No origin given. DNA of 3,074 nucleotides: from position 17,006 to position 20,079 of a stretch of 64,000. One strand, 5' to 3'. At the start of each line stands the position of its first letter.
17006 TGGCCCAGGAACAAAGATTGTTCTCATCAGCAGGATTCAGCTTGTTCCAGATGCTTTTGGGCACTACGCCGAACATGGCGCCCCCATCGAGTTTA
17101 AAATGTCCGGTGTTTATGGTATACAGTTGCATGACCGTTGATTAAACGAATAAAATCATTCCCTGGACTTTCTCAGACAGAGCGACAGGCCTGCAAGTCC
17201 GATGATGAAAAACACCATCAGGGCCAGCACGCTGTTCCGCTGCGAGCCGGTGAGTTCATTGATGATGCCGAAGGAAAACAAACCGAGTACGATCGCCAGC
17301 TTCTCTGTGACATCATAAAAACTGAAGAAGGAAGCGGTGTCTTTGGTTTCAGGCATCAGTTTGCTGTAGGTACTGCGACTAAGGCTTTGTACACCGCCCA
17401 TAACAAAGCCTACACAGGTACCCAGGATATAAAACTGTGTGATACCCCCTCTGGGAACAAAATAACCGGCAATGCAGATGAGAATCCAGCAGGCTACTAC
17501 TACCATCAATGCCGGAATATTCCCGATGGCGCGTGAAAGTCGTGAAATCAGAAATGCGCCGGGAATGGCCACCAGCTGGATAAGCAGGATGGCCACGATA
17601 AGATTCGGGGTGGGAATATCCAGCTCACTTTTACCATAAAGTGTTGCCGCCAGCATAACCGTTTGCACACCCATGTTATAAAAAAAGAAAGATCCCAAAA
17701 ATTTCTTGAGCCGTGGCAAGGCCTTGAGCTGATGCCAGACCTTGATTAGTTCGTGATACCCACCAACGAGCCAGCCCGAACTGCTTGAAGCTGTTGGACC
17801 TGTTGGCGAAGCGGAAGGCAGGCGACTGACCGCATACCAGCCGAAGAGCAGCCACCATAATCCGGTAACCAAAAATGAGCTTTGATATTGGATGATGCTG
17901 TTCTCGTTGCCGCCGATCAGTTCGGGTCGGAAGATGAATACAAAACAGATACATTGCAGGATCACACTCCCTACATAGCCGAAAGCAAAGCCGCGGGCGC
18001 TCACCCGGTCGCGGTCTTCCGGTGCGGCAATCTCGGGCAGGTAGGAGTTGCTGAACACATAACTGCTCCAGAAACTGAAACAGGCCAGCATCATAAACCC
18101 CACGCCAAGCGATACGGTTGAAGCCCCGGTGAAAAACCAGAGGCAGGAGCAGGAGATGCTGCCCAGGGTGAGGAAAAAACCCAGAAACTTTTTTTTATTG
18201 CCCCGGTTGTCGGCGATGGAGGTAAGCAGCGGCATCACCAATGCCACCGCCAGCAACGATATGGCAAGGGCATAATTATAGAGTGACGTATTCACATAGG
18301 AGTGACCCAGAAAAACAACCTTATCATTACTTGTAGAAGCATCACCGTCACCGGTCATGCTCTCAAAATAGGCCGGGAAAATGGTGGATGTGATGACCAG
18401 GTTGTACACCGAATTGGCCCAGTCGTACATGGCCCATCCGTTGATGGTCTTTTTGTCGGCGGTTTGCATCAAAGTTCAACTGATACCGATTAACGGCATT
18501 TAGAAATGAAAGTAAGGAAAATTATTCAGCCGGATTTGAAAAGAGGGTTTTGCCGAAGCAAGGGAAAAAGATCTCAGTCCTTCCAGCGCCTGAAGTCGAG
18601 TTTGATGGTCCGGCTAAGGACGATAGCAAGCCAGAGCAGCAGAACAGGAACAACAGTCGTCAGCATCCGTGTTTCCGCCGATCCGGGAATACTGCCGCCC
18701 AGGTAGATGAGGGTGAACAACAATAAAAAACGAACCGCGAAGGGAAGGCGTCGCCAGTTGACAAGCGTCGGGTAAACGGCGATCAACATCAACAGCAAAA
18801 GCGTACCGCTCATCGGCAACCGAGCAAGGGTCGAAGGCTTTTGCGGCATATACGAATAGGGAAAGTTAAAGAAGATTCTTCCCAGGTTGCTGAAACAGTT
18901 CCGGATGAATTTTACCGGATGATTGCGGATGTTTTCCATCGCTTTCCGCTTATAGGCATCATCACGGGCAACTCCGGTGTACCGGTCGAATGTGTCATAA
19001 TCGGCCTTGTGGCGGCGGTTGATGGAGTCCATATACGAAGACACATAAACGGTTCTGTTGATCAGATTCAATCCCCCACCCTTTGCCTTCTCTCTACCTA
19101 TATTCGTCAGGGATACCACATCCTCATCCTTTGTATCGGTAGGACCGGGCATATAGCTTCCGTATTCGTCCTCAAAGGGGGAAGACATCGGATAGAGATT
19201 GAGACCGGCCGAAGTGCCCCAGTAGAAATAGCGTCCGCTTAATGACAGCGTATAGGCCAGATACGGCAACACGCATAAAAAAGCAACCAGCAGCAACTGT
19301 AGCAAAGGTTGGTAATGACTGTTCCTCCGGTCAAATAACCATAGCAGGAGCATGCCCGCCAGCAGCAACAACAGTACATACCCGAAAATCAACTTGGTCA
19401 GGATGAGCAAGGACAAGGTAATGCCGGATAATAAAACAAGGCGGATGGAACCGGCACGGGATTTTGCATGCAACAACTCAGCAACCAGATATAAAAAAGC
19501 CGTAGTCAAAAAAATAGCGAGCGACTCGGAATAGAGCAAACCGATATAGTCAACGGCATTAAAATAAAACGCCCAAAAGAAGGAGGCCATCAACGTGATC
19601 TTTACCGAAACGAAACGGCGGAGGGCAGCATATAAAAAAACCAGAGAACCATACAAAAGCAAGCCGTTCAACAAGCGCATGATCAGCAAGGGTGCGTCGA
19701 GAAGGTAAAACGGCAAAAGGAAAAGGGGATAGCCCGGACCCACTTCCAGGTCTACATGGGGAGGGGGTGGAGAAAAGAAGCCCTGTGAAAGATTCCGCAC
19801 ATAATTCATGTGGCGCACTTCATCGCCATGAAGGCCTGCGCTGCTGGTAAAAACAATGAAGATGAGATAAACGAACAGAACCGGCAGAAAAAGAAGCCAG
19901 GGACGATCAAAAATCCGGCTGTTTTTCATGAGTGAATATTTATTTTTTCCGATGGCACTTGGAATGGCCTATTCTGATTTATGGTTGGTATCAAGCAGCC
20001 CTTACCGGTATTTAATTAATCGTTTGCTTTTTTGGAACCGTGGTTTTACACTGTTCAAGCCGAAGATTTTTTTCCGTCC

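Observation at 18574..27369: Seven-gene cluster apparently building two different lipid-linked sugar donors for two GT-C transferases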

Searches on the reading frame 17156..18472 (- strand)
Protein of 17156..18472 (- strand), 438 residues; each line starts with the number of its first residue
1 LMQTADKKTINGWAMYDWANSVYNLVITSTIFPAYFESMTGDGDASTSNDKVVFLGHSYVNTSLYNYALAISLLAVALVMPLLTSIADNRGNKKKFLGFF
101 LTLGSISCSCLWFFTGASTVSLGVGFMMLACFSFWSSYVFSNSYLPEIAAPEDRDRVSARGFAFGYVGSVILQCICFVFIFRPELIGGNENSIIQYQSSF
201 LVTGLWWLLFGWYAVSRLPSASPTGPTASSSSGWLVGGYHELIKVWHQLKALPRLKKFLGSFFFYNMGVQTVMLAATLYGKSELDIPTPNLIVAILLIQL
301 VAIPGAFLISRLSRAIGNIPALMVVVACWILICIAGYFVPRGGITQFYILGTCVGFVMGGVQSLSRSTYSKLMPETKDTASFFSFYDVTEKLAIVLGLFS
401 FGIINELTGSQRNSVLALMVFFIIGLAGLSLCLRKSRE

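Call 3: search_protein_families(library=pfam, proteins=[window:17156-18472:-], max_evalue=0.01)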
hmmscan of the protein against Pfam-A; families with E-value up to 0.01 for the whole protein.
window:17156-18472:- (438 aa): 2 families
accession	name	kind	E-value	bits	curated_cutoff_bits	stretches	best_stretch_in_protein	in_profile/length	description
PF11700.14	ATG22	-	1.1e-73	249.1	24.1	1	6-430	2-470/482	Vacuole effluxer Atg22 like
PF07690.21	MFS_1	-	1e-15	58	33.4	1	60-397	29-346/347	Major Facilitator Superfamily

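Call 4: search_protein_families(library=ncbifam, proteins=[window:17156-18472:-], max_evalue=0.01)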
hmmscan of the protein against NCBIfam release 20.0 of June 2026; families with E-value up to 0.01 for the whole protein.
window:17156-18472:- (438 aa): 0 families

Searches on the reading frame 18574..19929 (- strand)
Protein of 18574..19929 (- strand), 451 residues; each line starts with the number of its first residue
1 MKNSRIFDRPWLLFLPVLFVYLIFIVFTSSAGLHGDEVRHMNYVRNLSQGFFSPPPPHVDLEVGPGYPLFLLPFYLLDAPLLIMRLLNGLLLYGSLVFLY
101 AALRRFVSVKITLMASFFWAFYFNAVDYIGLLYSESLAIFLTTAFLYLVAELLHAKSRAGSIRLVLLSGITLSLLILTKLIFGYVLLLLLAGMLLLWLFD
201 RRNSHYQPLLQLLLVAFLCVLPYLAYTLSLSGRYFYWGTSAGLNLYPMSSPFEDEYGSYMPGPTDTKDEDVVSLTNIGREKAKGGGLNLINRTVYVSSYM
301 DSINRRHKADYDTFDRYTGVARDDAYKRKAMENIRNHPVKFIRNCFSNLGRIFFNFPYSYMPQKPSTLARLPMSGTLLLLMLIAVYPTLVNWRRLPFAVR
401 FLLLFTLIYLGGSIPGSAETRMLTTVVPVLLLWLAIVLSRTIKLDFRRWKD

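Call 3: search_protein_families(library=pfam, proteins=[window:18574-19929:-], max_evalue=0.01)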
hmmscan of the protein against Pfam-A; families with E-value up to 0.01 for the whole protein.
window:18574-19929:- (451 aa): 0 families

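Call 4: search_protein_families(library=ncbifam, proteins=[window:18574-19929:-], max_evalue=0.01)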
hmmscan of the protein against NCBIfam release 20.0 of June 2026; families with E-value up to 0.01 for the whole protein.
window:18574-19929:- (451 aa): 0 families

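Call 26: predict_structure(protein=window:18574-19929:-)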
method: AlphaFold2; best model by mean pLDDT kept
length: 451 residues; sequences in the alignment: 1
mean_pLDDT: 47.9   pTM: 0.24
mean pLDDT of the five models: 47.9, 46.9, 45.4, 44.6, 44.4
residues with pLDDT >= 90: 0; 70-90: 8; 50-70: 196; < 50: 247
segments of 3 or more residues with pLDDT < 50: 1-4, 26-70, 106-114, 116-119, 124-134, 171-178, 229-323, 345-373, 442-446, 448-451
pLDDT, mean of each block of 10 residues (from residue 1): 48 57 48 41 40 35 39 49 56 55 46 47 47 49 56 50 51 48 55 67 66 66 53 36 30 31 32 35 32 36 46 43 53 61 46 37 34 45 53 55 57 53 59 65 47 50
secondary structure, 60 per line:
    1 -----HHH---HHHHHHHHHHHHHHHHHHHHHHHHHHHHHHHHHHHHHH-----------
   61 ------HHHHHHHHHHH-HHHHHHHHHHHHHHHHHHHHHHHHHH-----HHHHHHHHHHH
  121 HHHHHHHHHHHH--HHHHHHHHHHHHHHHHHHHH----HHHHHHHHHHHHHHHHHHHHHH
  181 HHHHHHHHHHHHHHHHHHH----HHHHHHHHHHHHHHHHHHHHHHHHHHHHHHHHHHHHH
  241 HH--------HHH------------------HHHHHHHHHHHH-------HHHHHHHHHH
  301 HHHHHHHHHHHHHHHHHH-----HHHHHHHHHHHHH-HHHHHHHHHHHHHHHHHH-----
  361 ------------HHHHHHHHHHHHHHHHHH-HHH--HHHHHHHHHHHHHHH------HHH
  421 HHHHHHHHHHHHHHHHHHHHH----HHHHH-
elements in order: H12-49 H67-77 H79-104 H110-132 H135-154 H159-199 H204-242 H272-283 H291-318 H324-336 H338-355 H373-390 H397-411 H418-441 H446-450

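Call 41: find_homologous_proteins(query=window:18574-19929:-)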
Query window:18574-19929:- (451 aa): 144 proteins with E <= 0.001 among 8000 candidates; the best 120 are listed.
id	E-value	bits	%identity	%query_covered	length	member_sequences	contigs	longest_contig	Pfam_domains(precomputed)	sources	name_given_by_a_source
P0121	1.3e-295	998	100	100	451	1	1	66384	-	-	-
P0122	1.6e-238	810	79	100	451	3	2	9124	-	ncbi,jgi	jgi:hypothetical protein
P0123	2.1e-234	797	79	100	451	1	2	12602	-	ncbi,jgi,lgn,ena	jgi:hypothetical protein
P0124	5.7e-190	650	65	100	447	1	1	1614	PF13231.13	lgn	-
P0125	7.2e-136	472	48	94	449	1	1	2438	-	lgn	-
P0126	5.2e-133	462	74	60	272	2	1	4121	-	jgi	jgi:hypothetical protein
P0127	5.7e-131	456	47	99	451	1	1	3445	-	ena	-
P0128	2.5e-127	444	45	100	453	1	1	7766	PF13231.13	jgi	jgi:hypothetical protein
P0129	1.8e-126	441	46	100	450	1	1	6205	-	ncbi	ncbi:MAG: hypothetical protein ABI416_15995 [Ginsengibacter sp.]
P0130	3.9e-125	436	47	99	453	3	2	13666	-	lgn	-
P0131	5.0e-125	436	46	99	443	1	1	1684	-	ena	-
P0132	6.2e-125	436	43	94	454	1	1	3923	-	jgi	jgi:hypothetical protein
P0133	7.8e-125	435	45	95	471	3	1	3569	-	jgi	jgi:4-amino-4-deoxy-L-arabinose transferase-like glycosyltransferase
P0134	1.3e-123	431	45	100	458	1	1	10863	-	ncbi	-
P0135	1.6e-121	424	45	99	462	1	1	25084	-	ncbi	-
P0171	2.2e-101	358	41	95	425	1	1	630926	-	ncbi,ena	-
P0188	3.2e-97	344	40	100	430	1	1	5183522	PF13231.13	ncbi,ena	-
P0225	6.5e-76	274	35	98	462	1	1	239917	PF13231.13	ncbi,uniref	ncbi:ArnT family glycosyltransferase [Mucilaginibacter terrae]|uniref:ArnT family glycosyltransferas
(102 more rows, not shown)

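Call 43: find_encoding_contigs(protein=P0225, flank=10000, max_places=1)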
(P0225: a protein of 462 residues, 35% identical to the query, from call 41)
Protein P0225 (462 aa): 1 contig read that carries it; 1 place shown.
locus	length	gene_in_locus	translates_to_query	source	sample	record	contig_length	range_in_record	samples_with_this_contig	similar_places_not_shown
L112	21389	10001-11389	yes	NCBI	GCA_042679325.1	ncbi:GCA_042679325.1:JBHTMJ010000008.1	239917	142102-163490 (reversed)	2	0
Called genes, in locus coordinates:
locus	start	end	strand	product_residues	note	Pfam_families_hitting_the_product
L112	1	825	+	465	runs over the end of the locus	PF00120:Gln-synt_C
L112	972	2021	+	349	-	-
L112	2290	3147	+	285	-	PF13419:HAD_2 (faint), PF00702:Hydrolase, PF13344:Hydrolase_6, PF13242:Hydrolase_like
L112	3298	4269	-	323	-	PF00150:Cellulase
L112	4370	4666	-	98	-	-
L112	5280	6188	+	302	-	PF25539:Bestrophin_2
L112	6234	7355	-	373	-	PF14521:Aspzincin_M35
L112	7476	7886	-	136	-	-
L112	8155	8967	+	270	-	PF14023:Bestrophin-like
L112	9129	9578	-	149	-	PF00226:DnaJ, PF13619:KTSC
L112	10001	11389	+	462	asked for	PF13231:PMT_2 (weak)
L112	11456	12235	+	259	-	PF13085:Fer2_3, PF00111:Fer2, PF01799:Fer2_2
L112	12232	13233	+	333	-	PF00941:FAD_binding_5, PF03450:CO_deh_flav_C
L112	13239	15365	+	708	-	PF01315:Ald_Xan_dh_C, PF02738:MoCoBD_1, PF20256:MoCoBD_2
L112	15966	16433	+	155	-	PF00075:RNase_H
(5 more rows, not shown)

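Call 44: find_encoding_contigs(protein=P0188, flank=10000, max_places=1)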
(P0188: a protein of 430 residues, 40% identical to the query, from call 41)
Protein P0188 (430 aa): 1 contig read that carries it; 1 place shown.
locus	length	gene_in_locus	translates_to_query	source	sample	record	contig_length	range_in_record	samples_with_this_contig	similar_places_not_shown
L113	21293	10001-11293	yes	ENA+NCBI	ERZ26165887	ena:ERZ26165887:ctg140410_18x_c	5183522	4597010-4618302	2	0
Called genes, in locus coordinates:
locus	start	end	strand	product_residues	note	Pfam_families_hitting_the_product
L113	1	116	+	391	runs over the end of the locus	PF07470:Glyco_hydro_88 (faint), PF09492:Pec_lyase (faint)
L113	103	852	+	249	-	PF03808:Glyco_tran_WecG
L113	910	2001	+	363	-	PF02350:Epimerase_2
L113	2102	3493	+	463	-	PF13727:CoA_binding_3, PF02397:Bac_transf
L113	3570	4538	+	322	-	PF01073:3Beta_HSD, PF01370:Epimerase, PF04321:RmlD_sub_bind, PF07993:NAD_binding_4 (faint), PF16363:GDP_Man_Dehyd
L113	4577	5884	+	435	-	PF00070:Pyr_redox (faint), PF01266:DAO (weak), PF01593:Amino_oxidase, PF03486:HI0933_like (faint), PF07992:Pyr_redox_2 (faint), PF13450:NAD_binding_8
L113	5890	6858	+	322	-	PF01522:Polysacc_deac_1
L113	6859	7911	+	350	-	PF02350:Epimerase_2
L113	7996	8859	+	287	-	PF13489:Methyltransf_23, PF13847:Methyltransf_31, PF08241:Methyltransf_11, PF08242:Methyltransf_12, PF13649:Methyltransf_25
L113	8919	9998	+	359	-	PF00535:Glycos_transf_2, PF13641:Glyco_tranf_2_3 (weak)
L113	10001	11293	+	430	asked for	PF13231:PMT_2 (weak)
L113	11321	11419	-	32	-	-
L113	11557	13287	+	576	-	PF21211:FkbH_N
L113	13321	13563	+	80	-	PF00550:PP-binding (weak)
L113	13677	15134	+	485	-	PF03062:MBOAT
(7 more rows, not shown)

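Call 45: find_encoding_contigs(protein=P0171, flank=10000, max_places=1)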
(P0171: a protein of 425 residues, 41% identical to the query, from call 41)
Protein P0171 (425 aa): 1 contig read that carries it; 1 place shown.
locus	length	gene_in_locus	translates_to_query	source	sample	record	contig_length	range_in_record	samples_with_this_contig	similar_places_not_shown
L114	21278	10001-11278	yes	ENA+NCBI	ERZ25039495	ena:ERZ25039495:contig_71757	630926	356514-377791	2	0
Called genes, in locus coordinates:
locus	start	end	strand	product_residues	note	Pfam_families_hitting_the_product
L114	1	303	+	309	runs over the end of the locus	PF13727:CoA_binding_3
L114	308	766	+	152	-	PF02397:Bac_transf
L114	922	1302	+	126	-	PF13522:GATase_6, PF13537:GATase_7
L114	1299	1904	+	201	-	PF00733:Asn_synthase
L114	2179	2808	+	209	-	PF00733:Asn_synthase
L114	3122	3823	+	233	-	PF03721:UDPG_MGDP_dh_N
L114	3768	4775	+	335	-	PF00984:UDPG_MGDP_dh, PF03720:UDPG_MGDP_dh_C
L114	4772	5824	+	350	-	PF02350:Epimerase_2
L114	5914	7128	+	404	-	PF01593:Amino_oxidase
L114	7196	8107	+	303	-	PF01522:Polysacc_deac_1, PF03065:Glyco_hydro_57 (weak)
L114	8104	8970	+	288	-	PF13489:Methyltransf_23, PF08241:Methyltransf_11, PF08242:Methyltransf_12, PF13649:Methyltransf_25, PF13847:Methyltransf_31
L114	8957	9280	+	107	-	PF00535:Glycos_transf_2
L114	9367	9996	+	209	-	-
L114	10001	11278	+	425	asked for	-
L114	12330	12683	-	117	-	-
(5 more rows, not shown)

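Call 50: search_solved_structures(query=A1, max_evalue=1)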
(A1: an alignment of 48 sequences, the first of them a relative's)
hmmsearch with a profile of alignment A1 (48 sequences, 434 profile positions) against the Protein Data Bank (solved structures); distinct sequences matched with E-value up to 1: 1.
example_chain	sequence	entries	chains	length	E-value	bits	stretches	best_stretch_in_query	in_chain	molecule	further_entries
8utd_R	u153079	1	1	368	0.94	11.3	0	73-124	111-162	Hydroxycarboxylic acid receptor 2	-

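Call 51: search_protein_families(library=pfam, alignment_id=A1, max_evalue=0.01)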
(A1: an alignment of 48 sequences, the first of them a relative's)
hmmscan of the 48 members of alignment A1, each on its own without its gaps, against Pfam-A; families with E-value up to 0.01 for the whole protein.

A. member 1, P0121 (451 aa): 0 families

B. families by the number of members that match (of 48 scanned): 3 families
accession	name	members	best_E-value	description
PF13231.12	PMT_2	28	2.5e-08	Dolichyl-phosphate-mannose-protein mannosyltransferase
PF14647.11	FAM91_N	1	0.0073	FAM91 N-terminus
PF03772.21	Competence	1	0.0097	Competence protein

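Call 57: predict_structure(alignment_id=A1)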
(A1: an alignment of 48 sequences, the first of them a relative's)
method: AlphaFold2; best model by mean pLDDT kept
length: 451 residues; sequences in the alignment: 48
mean_pLDDT: 91.0   pTM: 0.91
mean pLDDT of the five models: 91.0, 90.6, 89.6, 89.1, 88.7
residues with pLDDT >= 90: 346; 70-90: 69; 50-70: 33; < 50: 3
segments of 3 or more residues with pLDDT < 50: 1-3
pLDDT, mean of each block of 10 residues (from residue 1): 73 96 93 87 95 90 95 97 96 98 95 96 90 95 98 92 98 97 97 97 95 98 96 93 94 92 80 63 65 79 94 94 96 98 96 91 82 92 93 94 97 90 96 94 64 54
secondary structure, 60 per line:
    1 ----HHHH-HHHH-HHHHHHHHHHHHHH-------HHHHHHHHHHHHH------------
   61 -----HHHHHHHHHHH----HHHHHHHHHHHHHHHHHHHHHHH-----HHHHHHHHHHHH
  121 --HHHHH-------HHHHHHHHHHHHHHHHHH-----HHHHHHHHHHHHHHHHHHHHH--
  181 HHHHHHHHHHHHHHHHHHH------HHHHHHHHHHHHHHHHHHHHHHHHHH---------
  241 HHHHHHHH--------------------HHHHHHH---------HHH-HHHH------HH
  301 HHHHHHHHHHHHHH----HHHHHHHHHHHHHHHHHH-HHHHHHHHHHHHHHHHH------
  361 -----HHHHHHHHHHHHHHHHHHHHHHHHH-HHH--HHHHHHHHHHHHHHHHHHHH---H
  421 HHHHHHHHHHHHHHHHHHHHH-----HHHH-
elements in order: H5-8 H10-13 H15-28 H36-48 H66-76 H81-103 H109-120 H123-127 H135-152 H158-178 H181-199 H206-231 H241-248 H269-275 H289-292 H299-314 H319-336 H338-354 H366-390 H397-416 H420-441 H447-450

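Call 59: fold_search(model_id=the predicted structure, library=pdb)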
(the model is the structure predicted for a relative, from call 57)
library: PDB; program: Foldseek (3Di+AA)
matches with E <= 10: 112; with E <= 0.001: 7
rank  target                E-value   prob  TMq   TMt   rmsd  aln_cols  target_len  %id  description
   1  9n9j_I                1.9e-04  1.00  0.47  0.33  17.0       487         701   13  Structure of a GRP94 folding intermediate engaged with a CCDC134- and FKBP11-bound secretory translocon (released 2025-11-19)
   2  6ftg_5                3.7e-04  1.00  0.46  0.34  14.3       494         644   14  Subtomogram average of OST-containing ribosome-translocon complexes from canine rough microsomal membranes (released 2018-03-21)
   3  7e9s_A                4.8e-04  1.00  0.45  0.26  15.1       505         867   13  Archaeal oligosaccharyltransferase AglB from Archaeoglobus fulgidus in complex with an inhibitory peptide and a dolich (released 2021-09-08)
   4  6s7t_A                6.2e-04  1.00  0.49  0.34  15.5       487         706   13  Cryo-EM structure of human oligosaccharyltransferase complex OST-B (released 2019-12-18)
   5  5gmy_A                6.4e-04  1.00  0.47  0.27  16.5       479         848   13  Crystal structure of the Archaeoglobus fulgidus oligosaccharyltransferase (O29867_ARCFU) tethered with an acceptor pep (released 2017-02-01)
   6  8b6l_I                9.4e-04  1.00  0.48  0.34  15.1       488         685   12  Subtomogram average of the human Sec61-TRAP-OSTA-translocon (released 2022-12-07)
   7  6s7o_A                9.4e-04  1.00  0.47  0.34  17.8       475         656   14  Cryo-EM structure of human oligosaccharyltransferase complex OST-A (released 2019-12-18)
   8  6gxc_A                1.1e-03  1.00  0.47  0.32  15.2       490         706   11  Bacterial oligosaccharyltransferase PglB in complex with an inhibitory peptide and a reactive lipid-linked oligosaccha (released 2018-11-14)
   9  7oci_F                1.4e-03  1.00  0.49  0.36  14.7       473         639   12  Cryo-EM structure of yeast Ost6p containing oligosaccharyltransferase complex (released 2022-02-16)
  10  3wak                  1.4e-03  1.00  0.53  0.30  15.9       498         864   14  Crystal structure of the Archaeoglobus fulgidus oligosaccharyltransferase (O29867_ARCFU) in the apo form (released 2013-10-30)
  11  9i5k_A                2.3e-03  1.00  0.51  0.47  12.1       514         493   12  Structure of the Chaetomium thermophilum Pmt4 homodimer (C2 symmetry) (released 2025-12-24)
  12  5f15                  2.3e-03  1.00  0.35  0.30  20.2       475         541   13  Crystal Structure of ArnT from Cupriavidus metallidurans bound to Undecaprenyl phosphate (released 2016-02-17)
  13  3waj                  3.4e-03  1.00  0.47  0.29  14.7       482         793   13  Crystal structure of the Archaeoglobus fulgidus oligosaccharyltransferase (O29867_ARCFU) complex with Zn and sulfate (released 2013-10-30)
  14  6p25_B                5.2e-03  1.00  0.37  0.25   6.9       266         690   16  Structure of S. cerevisiae protein O-mannosyltransferase Pmt1-Pmt2 complex bound to the sugar donor and a peptide acce (released 2019-07-10)
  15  5ogl_A                5.7e-03  1.00  0.39  0.27  17.5       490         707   10  Structure of bacterial oligosaccharyltransferase PglB in complex with an acceptor peptide and an lipid-linked oligosac (released 2017-10-25)
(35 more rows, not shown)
